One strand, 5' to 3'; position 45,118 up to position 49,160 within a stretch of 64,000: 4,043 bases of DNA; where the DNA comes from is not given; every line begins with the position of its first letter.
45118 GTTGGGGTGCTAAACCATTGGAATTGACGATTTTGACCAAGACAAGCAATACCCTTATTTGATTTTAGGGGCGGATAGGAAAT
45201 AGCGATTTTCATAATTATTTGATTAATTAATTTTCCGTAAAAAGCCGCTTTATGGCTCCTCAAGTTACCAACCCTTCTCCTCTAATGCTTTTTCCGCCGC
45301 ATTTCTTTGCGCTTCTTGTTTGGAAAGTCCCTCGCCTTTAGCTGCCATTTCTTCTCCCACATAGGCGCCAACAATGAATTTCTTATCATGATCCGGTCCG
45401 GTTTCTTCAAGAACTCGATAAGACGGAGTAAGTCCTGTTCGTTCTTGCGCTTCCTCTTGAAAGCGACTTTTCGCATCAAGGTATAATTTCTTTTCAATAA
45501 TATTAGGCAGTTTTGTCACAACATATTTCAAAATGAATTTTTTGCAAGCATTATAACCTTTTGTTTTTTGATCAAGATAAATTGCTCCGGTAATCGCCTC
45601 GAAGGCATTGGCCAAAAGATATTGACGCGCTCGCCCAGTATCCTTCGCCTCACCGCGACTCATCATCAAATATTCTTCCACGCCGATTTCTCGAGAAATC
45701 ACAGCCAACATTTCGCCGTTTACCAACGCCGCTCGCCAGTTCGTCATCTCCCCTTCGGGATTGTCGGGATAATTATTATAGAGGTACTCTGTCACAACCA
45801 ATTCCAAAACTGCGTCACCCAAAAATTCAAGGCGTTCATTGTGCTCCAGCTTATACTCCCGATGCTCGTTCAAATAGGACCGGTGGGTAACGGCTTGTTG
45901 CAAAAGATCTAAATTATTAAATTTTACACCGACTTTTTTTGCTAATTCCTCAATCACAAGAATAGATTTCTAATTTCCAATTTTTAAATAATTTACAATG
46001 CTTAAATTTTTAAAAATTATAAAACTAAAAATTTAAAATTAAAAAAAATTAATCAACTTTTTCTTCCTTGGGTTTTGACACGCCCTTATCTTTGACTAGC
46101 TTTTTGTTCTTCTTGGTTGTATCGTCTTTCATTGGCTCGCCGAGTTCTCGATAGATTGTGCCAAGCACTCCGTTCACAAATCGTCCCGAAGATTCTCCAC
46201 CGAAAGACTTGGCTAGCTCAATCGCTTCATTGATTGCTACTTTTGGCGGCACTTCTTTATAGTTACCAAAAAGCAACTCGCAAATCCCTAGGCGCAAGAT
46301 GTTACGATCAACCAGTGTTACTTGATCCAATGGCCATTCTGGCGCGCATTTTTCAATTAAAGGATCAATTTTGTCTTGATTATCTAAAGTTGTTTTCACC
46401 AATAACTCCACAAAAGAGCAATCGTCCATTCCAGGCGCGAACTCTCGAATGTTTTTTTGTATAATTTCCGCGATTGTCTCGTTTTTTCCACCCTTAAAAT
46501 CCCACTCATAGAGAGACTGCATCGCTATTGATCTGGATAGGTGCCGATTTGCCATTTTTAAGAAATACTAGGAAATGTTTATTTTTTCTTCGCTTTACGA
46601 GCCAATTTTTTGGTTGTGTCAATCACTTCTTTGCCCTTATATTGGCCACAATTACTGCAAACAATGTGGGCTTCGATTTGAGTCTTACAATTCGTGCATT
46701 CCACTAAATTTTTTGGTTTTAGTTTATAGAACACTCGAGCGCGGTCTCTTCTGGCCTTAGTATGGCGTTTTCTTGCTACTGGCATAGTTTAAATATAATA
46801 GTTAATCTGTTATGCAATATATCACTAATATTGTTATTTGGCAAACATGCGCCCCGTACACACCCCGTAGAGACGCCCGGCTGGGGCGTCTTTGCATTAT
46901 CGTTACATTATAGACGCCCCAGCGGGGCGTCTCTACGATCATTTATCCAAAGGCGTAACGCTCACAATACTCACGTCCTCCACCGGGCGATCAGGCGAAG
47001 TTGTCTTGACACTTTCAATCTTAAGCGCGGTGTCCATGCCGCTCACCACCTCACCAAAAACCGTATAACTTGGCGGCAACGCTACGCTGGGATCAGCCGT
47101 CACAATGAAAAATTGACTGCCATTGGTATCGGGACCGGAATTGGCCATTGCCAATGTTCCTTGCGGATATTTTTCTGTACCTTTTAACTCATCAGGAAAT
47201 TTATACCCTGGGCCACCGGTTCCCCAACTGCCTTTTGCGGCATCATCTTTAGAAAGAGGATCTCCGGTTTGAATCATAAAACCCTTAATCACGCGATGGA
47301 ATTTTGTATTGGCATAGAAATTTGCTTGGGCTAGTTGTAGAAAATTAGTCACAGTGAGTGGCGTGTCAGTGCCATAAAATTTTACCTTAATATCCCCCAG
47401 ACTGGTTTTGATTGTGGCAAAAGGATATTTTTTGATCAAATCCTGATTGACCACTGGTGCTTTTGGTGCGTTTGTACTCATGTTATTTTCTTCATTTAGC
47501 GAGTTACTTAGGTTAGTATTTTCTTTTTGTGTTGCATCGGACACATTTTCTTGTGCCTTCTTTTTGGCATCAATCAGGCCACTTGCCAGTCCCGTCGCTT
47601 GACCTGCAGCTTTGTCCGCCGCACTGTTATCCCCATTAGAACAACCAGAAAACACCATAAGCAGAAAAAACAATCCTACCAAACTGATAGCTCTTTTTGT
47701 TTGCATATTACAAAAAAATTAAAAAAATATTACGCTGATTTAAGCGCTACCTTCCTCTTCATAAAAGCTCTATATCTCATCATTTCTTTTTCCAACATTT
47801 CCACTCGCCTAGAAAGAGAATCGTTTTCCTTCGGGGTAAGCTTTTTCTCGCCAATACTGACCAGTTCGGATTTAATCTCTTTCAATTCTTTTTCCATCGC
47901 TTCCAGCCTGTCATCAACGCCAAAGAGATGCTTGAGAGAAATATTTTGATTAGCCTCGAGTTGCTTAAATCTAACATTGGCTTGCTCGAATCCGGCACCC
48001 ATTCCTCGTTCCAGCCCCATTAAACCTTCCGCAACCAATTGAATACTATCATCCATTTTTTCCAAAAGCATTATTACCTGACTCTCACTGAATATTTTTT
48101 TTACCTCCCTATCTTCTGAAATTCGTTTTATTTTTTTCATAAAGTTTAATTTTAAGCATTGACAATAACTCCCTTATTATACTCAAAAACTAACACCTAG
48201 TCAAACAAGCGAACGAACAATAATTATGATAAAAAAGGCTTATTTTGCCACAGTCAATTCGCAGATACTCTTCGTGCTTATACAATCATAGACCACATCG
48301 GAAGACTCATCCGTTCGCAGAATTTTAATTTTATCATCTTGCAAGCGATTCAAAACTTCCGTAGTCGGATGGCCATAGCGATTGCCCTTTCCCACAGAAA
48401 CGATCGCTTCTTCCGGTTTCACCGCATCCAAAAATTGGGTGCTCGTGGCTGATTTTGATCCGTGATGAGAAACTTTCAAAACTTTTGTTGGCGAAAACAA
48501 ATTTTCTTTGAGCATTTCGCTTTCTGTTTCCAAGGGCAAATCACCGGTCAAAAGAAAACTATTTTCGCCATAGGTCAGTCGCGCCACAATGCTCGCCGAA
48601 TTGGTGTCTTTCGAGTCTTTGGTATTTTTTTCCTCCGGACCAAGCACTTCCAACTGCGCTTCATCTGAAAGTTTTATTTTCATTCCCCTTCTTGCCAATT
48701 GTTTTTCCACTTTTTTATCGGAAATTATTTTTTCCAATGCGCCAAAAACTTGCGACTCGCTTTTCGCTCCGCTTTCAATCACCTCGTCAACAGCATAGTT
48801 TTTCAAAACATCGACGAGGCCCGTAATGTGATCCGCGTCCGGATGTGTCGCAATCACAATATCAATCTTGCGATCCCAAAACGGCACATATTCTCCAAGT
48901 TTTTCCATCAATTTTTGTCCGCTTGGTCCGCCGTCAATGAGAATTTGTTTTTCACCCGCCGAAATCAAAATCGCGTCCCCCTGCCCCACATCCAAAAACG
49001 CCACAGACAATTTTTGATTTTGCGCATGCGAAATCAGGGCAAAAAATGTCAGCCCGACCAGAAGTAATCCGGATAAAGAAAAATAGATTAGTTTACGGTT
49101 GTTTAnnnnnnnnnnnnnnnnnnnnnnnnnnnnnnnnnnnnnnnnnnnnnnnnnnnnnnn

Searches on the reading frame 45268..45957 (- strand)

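Call 58: search_protein_families(library=pfam, proteins=[window:45268-45957:-], max_evalue=0.0001)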
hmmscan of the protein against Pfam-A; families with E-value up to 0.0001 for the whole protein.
window:45268-45957:- (230 aa): 4 families
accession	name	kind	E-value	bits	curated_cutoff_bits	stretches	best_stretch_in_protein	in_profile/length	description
PF14622.11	Ribonucleas_3_3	-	7e-38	130.1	35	1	17-149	3-127/128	Ribonuclease-III-like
PF00636.31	Ribonuclease_3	-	6.6e-27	94.7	27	1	41-130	1-101/102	Ribonuclease III domain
PF00035.32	dsrm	-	1.7e-15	57.8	23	1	162-227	1-65/66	Double-stranded RNA binding motif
PF22935.1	RM44_endonuclase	-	9.7e-13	48.8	27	1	7-126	11-139/139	Large ribosomal subunit protein mL44, endonuclease domain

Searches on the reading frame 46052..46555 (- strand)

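Call 58: search_protein_families(library=pfam, proteins=[window:46052-46555:-], max_evalue=0.0001)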
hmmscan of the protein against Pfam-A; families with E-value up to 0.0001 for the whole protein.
window:46052-46555:- (168 aa): 1 family
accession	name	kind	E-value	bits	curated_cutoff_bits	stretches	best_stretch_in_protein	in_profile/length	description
PF01029.23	NusB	-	5.1e-34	118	23.1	1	7-136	3-133/133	NusB family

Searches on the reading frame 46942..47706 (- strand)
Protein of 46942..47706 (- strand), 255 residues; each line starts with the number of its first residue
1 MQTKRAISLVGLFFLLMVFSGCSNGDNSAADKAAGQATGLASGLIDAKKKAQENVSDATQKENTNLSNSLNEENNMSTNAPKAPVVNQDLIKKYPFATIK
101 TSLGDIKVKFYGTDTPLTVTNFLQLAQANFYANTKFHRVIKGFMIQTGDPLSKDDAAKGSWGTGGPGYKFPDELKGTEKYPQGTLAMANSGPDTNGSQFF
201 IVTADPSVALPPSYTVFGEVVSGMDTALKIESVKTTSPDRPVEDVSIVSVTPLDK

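Call 58: search_protein_families(library=pfam, proteins=[window:46942-47706:-], max_evalue=0.0001)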
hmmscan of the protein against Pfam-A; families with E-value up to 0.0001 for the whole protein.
window:46942-47706:- (255 aa): 1 family
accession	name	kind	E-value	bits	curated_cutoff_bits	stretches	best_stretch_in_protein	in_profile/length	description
PF00160.26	Pro_isomerase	-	1e-46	159.5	21.7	1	97-251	2-158/159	Cyclophilin type peptidyl-prolyl cis-trans isomerase/CLD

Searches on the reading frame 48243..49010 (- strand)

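Call 58: search_protein_families(library=pfam, proteins=[window:48243-49010:-], max_evalue=0.0001)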
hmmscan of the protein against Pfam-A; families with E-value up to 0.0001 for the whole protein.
window:48243-49010:- (256 aa): 3 families
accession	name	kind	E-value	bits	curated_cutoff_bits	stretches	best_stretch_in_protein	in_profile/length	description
PF00753.33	Lactamase_B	-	1.4e-17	64.7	22.7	1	7-207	2-195/196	Metallo-beta-lactamase superfamily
PF12706.13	Lactamase_B_2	-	1.3e-06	28.6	27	1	22-159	2-144/200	Beta-lactamase superfamily domain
PF19583.5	ODP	-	4.3e-05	23.9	27.2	1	13-123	5-110/194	ODP family beta lactamase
